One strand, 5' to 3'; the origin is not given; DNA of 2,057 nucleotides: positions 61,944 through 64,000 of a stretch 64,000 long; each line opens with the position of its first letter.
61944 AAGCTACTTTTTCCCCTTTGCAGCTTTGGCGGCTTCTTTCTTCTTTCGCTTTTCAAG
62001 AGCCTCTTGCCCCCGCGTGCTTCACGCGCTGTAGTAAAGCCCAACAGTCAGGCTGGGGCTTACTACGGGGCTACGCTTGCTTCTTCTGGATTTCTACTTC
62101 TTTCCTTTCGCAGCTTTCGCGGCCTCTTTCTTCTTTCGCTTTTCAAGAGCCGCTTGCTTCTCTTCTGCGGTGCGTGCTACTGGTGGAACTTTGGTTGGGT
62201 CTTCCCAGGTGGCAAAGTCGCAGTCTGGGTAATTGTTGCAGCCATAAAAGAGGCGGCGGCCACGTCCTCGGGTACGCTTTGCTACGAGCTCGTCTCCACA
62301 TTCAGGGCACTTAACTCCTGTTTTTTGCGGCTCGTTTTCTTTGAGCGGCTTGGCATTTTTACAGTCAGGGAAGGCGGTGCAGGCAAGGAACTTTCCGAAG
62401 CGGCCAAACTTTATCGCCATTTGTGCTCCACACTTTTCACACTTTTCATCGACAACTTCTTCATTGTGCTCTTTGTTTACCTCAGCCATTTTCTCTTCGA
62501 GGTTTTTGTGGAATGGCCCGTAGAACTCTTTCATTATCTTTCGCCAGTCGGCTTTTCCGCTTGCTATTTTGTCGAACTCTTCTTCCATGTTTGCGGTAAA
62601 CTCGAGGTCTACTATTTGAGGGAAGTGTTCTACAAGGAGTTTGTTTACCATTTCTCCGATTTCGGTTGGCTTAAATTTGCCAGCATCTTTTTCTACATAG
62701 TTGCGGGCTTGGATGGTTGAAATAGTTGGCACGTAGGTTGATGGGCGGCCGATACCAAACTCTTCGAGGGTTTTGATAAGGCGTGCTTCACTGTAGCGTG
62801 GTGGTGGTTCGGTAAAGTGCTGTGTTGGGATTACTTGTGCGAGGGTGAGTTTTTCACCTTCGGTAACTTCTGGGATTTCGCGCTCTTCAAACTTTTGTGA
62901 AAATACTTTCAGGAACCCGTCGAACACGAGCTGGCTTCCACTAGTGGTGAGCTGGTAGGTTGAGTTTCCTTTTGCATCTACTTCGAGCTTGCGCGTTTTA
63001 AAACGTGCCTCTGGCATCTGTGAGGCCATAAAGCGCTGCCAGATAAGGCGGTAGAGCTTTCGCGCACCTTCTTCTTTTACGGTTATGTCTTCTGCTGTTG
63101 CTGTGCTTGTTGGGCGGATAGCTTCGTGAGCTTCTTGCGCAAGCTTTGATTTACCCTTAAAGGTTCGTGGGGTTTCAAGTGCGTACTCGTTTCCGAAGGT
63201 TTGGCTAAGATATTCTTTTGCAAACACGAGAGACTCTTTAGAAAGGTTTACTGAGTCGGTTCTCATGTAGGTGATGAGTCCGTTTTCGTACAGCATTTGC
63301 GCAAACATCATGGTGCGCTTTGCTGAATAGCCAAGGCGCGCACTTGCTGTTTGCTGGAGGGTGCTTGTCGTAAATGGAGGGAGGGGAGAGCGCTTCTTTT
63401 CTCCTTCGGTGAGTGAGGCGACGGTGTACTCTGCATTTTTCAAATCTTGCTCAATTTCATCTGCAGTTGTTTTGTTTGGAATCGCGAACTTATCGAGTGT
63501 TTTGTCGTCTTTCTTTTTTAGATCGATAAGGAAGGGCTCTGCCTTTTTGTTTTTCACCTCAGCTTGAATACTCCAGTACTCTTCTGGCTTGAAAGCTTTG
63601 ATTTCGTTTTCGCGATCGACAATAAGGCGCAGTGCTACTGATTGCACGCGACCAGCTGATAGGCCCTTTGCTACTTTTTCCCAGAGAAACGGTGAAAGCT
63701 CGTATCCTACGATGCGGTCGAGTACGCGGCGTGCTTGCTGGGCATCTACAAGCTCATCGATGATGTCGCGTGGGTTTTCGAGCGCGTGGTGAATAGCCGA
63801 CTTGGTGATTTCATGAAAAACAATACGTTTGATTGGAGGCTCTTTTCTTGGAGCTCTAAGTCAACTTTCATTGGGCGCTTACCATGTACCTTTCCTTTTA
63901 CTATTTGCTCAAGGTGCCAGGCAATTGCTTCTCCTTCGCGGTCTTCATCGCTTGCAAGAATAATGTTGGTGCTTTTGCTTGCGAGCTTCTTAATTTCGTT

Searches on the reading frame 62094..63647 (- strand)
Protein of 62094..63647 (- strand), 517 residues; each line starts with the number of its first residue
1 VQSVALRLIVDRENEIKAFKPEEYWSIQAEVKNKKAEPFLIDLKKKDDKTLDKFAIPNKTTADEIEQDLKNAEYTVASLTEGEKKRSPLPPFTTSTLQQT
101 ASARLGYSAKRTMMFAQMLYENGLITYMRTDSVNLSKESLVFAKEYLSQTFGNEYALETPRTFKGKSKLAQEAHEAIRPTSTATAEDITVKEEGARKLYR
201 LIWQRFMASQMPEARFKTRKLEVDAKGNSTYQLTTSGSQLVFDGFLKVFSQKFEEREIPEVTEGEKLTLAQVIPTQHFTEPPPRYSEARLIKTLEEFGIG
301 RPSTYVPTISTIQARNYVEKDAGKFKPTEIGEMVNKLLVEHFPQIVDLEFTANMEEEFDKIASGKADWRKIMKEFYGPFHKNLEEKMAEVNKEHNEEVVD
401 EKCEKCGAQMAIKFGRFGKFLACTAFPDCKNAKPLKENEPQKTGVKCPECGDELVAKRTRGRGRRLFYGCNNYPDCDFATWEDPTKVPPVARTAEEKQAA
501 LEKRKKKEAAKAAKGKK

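Call 23: search_protein_families(library=pfam, proteins=[window:62094-63647:-], max_evalue=0.001)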
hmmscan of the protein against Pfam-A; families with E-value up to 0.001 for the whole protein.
window:62094-63647:- (517 aa): 2 families
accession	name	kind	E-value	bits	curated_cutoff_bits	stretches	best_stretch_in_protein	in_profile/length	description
PF01131.25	Topoisom_bac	-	3.9e-108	362.5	35.1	1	2-373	44-411/411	DNA topoisomerase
PF01396.24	Zn_ribbon_Top1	-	1.3e-29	102.1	32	2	400-438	1-39/39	Topoisomerase DNA binding C4 zinc finger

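Call 79: search_protein_families(library=pfam, proteins=[window:62097-63647:-], max_evalue=0.01)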
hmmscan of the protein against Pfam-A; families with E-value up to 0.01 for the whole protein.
window:62097-63647:- (517 aa): 2 families
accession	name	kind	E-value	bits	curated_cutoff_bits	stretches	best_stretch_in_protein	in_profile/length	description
PF01131.25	Topoisom_bac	-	3.9e-108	362.5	35.1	1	2-373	44-411/411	DNA topoisomerase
PF01396.24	Zn_ribbon_Top1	-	1.3e-29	102.1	32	2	400-438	1-39/39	Topoisomerase DNA binding C4 zinc finger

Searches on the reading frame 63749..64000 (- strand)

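Call 79: search_protein_families(library=pfam, proteins=[window:63749-64000:-], max_evalue=0.01)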
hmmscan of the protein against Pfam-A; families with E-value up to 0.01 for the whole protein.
window:63749-64000:- (84 aa): 1 family
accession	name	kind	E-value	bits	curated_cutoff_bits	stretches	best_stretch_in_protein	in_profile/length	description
PF01751.28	Toprim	-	1.8e-08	34.9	23.1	1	2-37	48-83/96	Toprim domain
